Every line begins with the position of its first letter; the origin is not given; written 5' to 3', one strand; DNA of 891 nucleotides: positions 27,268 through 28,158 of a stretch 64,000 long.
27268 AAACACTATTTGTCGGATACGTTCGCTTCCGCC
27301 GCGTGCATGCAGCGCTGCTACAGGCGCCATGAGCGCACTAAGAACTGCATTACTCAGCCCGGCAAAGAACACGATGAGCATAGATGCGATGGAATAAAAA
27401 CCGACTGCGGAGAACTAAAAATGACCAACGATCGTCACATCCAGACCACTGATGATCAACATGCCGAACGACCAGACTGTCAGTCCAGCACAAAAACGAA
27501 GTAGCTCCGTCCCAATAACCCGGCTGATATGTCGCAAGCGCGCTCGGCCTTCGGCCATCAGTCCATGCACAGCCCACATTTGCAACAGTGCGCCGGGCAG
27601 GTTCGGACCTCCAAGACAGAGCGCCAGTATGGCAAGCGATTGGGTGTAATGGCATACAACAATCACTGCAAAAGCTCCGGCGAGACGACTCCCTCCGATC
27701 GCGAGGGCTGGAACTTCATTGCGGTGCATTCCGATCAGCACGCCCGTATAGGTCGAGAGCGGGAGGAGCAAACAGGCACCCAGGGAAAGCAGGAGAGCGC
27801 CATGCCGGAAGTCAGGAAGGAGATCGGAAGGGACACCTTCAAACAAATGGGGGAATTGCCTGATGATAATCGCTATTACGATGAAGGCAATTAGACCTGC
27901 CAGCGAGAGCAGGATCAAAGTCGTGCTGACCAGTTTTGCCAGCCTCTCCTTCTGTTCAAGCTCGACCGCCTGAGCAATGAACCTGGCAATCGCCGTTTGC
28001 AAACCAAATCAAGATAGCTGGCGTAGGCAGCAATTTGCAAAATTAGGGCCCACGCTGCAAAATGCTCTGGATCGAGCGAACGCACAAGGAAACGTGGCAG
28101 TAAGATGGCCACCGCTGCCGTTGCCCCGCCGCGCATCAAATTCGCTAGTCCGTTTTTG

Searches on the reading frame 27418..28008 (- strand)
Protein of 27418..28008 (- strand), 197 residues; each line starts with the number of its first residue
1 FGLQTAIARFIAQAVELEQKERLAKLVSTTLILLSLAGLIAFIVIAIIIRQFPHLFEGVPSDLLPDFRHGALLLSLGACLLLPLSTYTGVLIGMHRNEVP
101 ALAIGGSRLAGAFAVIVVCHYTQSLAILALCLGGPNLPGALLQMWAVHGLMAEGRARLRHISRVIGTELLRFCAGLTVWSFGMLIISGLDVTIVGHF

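Call 27: search_protein_families(library=pfam, proteins=[window:27418-28008:-], max_evalue=0.01)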
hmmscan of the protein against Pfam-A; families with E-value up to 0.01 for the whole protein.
window:27418-28008:- (197 aa): 2 families
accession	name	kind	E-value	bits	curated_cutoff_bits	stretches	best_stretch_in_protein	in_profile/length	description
PF01554.23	MatE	-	1.4e-06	28.6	24.9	1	1-104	46-148/161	MatE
PF01943.22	Polysacc_synt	-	4e-05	23.6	28.2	1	1-195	54-233/274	Polysaccharide biosynthesis protein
